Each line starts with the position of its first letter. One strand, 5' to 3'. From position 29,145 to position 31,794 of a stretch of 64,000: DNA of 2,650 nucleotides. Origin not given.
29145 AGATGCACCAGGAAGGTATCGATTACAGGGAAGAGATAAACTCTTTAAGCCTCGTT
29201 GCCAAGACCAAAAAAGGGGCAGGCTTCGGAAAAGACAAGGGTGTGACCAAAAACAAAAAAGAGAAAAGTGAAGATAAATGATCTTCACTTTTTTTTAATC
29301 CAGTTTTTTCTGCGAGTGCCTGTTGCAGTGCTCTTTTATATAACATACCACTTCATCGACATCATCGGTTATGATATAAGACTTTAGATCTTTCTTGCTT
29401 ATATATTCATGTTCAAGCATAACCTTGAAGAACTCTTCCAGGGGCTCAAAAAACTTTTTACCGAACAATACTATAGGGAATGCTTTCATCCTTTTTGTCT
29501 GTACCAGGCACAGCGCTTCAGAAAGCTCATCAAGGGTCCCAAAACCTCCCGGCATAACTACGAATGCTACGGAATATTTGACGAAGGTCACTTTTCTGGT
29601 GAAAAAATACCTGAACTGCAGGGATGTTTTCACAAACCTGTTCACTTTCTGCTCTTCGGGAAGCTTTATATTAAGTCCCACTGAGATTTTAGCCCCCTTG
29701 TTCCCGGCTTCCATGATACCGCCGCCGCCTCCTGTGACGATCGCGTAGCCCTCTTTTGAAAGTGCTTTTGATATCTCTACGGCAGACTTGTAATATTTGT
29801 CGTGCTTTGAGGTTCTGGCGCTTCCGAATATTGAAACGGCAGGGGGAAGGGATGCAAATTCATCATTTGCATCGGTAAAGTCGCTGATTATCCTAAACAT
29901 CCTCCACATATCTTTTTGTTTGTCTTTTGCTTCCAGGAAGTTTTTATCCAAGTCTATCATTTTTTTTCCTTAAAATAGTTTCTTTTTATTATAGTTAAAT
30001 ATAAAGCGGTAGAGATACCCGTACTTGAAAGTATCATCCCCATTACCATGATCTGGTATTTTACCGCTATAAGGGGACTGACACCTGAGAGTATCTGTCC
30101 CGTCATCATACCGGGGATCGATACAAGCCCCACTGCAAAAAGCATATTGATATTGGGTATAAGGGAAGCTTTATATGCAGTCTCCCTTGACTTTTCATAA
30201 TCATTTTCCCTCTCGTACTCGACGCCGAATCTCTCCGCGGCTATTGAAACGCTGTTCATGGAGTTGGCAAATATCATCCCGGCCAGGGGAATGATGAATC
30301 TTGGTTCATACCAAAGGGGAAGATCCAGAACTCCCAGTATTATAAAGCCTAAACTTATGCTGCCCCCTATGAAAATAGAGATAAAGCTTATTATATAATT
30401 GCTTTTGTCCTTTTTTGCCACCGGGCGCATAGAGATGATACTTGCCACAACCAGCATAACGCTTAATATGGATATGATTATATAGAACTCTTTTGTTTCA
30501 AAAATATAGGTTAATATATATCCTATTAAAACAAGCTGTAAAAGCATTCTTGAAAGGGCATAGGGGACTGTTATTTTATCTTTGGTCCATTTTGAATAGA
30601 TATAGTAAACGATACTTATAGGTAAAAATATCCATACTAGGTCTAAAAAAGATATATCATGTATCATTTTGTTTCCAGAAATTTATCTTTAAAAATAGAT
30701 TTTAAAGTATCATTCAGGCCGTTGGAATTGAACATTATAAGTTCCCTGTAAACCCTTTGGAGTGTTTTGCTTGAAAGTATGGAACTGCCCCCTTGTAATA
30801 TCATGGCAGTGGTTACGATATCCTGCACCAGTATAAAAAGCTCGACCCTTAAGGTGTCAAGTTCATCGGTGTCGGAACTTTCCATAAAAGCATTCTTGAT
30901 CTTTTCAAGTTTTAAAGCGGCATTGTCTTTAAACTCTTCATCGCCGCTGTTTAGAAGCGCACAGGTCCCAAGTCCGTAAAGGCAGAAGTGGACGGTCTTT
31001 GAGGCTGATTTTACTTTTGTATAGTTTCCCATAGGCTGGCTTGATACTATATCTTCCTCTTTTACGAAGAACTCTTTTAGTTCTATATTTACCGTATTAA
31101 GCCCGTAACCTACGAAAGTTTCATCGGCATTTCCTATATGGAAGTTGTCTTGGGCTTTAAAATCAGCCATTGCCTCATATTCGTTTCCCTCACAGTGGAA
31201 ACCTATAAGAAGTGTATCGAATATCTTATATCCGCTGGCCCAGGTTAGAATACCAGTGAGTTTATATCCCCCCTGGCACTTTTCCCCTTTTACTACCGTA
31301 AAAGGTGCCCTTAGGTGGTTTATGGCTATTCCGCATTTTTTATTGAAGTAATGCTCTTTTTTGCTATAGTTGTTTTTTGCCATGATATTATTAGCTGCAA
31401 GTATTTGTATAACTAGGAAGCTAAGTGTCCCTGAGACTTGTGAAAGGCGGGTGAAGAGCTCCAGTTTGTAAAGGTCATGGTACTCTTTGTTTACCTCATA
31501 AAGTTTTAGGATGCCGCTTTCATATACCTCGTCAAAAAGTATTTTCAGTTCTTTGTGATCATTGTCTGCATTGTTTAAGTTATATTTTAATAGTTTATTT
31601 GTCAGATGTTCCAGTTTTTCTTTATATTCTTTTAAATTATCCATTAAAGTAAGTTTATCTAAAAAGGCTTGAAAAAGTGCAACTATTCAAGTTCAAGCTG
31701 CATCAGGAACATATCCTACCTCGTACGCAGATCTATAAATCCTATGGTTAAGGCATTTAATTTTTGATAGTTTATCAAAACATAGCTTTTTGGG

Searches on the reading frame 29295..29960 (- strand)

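Call 23: search_protein_families(library=pfam, proteins=[window:29295-29960:-], max_evalue=0.01)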
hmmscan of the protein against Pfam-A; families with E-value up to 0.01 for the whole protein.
window:29295-29960:- (221 aa): 2 families
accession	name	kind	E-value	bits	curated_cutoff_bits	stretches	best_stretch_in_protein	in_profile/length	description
PF03641.19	Lysine_decarbox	-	9.4e-30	103.9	27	1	81-206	7-129/131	Possible lysine decarboxylase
PF18306.6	LDcluster4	-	1.2e-13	51.3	26.3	1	41-150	3-114/151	SLOG cluster4 family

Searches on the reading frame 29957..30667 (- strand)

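Call 23: search_protein_families(library=pfam, proteins=[window:29957-30667:-], max_evalue=0.01)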
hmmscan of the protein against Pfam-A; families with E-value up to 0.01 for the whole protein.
window:29957-30667:- (236 aa): 1 family
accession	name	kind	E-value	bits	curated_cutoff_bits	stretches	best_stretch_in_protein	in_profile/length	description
PF03649.18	UPF0014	-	2.3e-54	184.8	22.6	1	13-232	9-242/242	Uncharacterised protein family (UPF0014)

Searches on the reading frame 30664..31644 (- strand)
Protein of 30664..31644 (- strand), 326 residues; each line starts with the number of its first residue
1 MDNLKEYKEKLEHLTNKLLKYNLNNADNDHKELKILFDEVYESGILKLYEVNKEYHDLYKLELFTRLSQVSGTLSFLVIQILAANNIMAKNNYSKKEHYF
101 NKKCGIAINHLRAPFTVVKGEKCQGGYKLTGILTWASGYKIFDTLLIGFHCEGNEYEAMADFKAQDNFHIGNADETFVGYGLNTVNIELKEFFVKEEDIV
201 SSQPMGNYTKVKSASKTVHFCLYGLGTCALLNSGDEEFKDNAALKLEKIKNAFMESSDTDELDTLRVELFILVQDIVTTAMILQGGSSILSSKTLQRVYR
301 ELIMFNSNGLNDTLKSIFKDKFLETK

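Call 23: search_protein_families(library=pfam, proteins=[window:30664-31644:-], max_evalue=0.01)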
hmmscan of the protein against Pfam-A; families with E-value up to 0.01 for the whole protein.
window:30664-31644:- (326 aa): 0 families

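Call 53: find_homologous_proteins(query=window:30664-31644:-, max_evalue=1e-10)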
Query window:30664-31644:- (326 aa): 330 proteins with E <= 1e-10 among 2019 candidates; the best 120 are listed.
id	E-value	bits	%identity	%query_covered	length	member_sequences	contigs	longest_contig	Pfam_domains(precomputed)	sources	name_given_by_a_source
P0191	2.0e-211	719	100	100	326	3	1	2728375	-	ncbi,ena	-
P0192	5.6e-185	632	86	99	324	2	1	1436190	-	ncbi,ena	-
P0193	1.8e-157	541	76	100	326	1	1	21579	-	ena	-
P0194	9.0e-153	526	74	100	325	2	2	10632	-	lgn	-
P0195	5.9e-141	487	70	98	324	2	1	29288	-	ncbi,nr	ncbi:MAG: hypothetical protein U9Q33_13290 [Campylobacterota bacterium]|nr:hypothetical protein [Cam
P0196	1.9e-139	482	69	99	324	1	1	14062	-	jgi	jgi:hypothetical protein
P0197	4.4e-138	478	69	100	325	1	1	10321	-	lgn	-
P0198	3.2e-137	475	69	99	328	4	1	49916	-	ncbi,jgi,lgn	-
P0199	7.9e-136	470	67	100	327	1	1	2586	-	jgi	jgi:hypothetical protein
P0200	2.4e-133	462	65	100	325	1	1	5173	-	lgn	-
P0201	2.6e-132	459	67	99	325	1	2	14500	-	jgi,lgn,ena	jgi:hypothetical protein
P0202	8.0e-132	457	68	98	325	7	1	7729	-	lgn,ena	-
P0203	9.9e-132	457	67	98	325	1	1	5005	-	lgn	-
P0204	6.3e-131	454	67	98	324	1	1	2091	-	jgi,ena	-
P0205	6.3e-131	454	66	99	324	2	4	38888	-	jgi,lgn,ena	-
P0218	1.3e-126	440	65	98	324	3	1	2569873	-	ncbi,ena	-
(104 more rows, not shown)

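Call 54: find_encoding_contigs(protein=P0192, flank=8000, max_places=2)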
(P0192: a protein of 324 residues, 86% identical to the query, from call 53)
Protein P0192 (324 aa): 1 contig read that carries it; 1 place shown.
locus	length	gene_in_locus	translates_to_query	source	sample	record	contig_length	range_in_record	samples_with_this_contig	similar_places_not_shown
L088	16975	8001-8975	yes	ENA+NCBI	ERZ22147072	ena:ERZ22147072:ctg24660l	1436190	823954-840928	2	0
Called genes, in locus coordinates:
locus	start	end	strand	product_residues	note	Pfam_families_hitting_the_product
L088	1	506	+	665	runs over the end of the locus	PF14827:dCache_3, PF00989:PAS, PF08447:PAS_3, PF13426:PAS_9, PF13487:HD_5, PF01966:HD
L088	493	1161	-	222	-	-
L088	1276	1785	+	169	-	PF04955:HupE_UreJ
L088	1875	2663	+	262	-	PF02492:cobW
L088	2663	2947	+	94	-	PF01455:HupF_HypC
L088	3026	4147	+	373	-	PF01924:HypD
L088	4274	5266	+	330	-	PF00586:AIRS, PF02769:AIRS_C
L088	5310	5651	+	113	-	PF01155:HypA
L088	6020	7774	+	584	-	PF02463:SMC_N (weak), PF13175:AAA_15, PF13304:AAA_21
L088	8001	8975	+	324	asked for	-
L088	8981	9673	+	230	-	PF03649:UPF0014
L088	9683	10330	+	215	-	PF18306:LDcluster4, PF03641:Lysine_decarbox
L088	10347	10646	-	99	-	-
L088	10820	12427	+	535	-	PF02878:PGM_PMM_I, PF02879:PGM_PMM_II, PF02880:PGM_PMM_III, PF00408:PGM_PMM_IV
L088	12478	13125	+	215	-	PF01895:PhoU (faint)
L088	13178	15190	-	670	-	PF03065:Glyco_hydro_57, PF09094:AmyA-A_glucT_m, PF09095:AmyA-gluTrfs_C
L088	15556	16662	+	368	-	PF00248:Aldo_ket_red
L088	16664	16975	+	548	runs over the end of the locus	PF00890:FAD_binding_2, PF01266:DAO (weak), PF03486:HI0933_like (weak), PF07992:Pyr_redox_2 (faint), PF02910:Succ_DH_flav_C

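Call 55: find_encoding_contigs(protein=P0193, flank=8000, max_places=2)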
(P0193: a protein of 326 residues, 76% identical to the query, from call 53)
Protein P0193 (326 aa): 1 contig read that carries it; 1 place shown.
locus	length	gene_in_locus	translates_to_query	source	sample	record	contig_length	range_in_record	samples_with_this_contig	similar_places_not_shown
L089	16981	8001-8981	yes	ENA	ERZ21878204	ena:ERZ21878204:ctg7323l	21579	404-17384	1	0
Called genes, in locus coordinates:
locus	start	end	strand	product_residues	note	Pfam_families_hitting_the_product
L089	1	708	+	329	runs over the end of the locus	PF00586:AIRS, PF02769:AIRS_C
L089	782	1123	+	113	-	PF01155:HypA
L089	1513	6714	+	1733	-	-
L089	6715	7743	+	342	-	-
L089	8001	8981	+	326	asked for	-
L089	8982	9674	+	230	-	PF03649:UPF0014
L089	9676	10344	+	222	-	PF18306:LDcluster4, PF03641:Lysine_decarbox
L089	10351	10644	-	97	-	-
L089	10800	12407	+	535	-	PF02878:PGM_PMM_I, PF02879:PGM_PMM_II, PF02880:PGM_PMM_III, PF00408:PGM_PMM_IV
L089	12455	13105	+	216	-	-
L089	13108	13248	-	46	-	-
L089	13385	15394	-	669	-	PF03065:Glyco_hydro_57, PF09094:AmyA-A_glucT_m, PF09095:AmyA-gluTrfs_C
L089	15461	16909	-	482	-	PF01645:Glu_synthase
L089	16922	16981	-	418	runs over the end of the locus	PF00881:Nitroreductase (faint)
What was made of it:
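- It is replaced by unrelated cargo in the closest relatives (calls 54, 55).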

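Call 56: find_encoding_contigs(protein=P0218, flank=8000, max_places=2)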
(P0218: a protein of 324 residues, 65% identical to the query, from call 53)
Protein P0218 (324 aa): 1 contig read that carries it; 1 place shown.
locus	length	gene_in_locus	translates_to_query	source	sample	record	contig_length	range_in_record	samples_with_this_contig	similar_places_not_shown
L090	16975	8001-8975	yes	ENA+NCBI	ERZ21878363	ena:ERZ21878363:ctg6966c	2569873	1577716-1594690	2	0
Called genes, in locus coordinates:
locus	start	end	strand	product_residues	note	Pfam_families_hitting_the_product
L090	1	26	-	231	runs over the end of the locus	PF01507:PAPS_reduct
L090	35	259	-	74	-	PF09834:DUF2061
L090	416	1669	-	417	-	PF13241:NAD_binding_7, PF14824:Sirohm_synth_M, PF00590:TP_methylase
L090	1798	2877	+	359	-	PF04143:Sulf_transp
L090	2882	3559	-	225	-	-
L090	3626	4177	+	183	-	PF04955:HupE_UreJ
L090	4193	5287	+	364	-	-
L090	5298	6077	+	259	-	PF02492:cobW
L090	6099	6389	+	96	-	PF01455:HupF_HypC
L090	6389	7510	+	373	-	PF01924:HypD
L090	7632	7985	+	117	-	PF12643:MazG-like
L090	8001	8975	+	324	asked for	-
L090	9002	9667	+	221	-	PF18306:LDcluster4, PF03641:Lysine_decarbox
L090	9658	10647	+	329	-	PF00586:AIRS, PF02769:AIRS_C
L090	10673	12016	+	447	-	PF00753:Lactamase_B, PF23023:Anti-Pycsar_Apyc1, PF12706:Lactamase_B_2 (weak), PF16661:Lactamase_B_6 (weak), PF10996:Beta-Casp, PF07521:RMMBL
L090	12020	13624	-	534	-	PF02690:Na_Pi_cotrans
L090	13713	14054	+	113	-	PF01155:HypA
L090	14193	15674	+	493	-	PF00589:Phage_integrase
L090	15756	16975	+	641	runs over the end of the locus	PF01555:N6_N4_Mtase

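Call 57: search_protein_families(library=padloc, proteins=[L088:6020-7774:+, L089:1513-6714:+, L089:6715-7743:+, L090:7632-7985:+, L090:10673-12016:+], max_evalue=0.001)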
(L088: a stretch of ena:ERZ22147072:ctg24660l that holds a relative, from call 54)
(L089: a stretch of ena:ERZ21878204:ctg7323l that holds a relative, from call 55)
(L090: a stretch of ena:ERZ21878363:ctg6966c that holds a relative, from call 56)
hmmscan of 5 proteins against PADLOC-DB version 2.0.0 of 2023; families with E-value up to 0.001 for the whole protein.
L088:6020-7774:+ (584 aa): 62 families (the best 25 are shown)
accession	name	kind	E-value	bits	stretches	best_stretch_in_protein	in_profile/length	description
PDLC00280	PtuA1|PtuA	-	1.4e-30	104.7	1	1-382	1-366/445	AAA ATPase domain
PDLC00271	PtuA1|PtuA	-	5.9e-28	96.6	1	1-359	1-328/421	AAA ATPase domain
PDLC00268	PtuA1|PtuA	-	1.4e-27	95.2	1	3-353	5-311/411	AAA ATPase domain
PDLC00298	PtuA1|PtuA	-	2.4e-24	84.2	2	304-401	276-370/423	AAA ATPase domain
PDLC00277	PtuA1|PtuA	-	2.4e-23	81.1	1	28-357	22-332/423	AAA ATPase domain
PDLC00292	PtuA1|PtuA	-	5.5e-23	79.2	2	275-358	504-587/726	AAA ATPase domain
PDLC00269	PtuA1|PtuA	-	7.1e-23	79.6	2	304-351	291-338/446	AAA ATPase domain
PDLC00278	PtuA1|PtuA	-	1.6e-22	78.4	1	305-393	283-365/436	AAA ATPase domain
PDLC00309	PtuA1|PtuA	-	2.6e-22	77.4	2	255-356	211-315/413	AAA ATPase domain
PDLC00297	PtuA1|PtuA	-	8.4e-22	76.1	1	278-354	119-195/294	AAA ATPase domain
PDLC00305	PtuA1|PtuA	-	1.3e-21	75.4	2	287-355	222-290/392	AAA ATPase domain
PDLC00287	PtuA1|PtuA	-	1.8e-21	74.5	2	195-359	321-489/584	AAA ATPase domain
PDLC00295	PtuA1|PtuA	-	2e-21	74.6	2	309-387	290-364/451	AAA ATPase domain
PDLC00304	PtuA1|PtuA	-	1.3e-20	72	1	311-353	290-332/444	AAA ATPase domain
PDLC00267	PtuA1|PtuA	-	1.4e-20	71.8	1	1-354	1-330/438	AAA ATPase domain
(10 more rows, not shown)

L089:1513-6714:+ (1733 aa): 0 families

L089:6715-7743:+ (342 aa): 0 families

L090:7632-7985:+ (117 aa): 0 families

L090:10673-12016:+ (447 aa): 3 families
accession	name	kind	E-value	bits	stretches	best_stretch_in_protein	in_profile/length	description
PDLC03854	LmuA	-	1.1e-06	26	1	23-83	25-88/345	-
PDLC03805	RTasMBL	-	6e-06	23.7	1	14-116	10-103/322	DRT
PDLC04675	PDC-M48B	-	4.8e-05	20.7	1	24-72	25-78/291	-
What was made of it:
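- The same hypA / 326-aa slot carries a PtuA-like ATPase in L088 (PADLOC 1.4e-30) and an unknown 1733-aa + 342-aa pair in L089 (calls 54, 55, 57).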

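Call 96: search_protein_families(library=pfam, proteins=[L089:1513-6714:+], max_evalue=0.001)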
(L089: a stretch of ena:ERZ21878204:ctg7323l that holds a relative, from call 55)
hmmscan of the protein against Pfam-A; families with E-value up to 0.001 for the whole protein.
L089:1513-6714:+ (1733 aa): 0 families
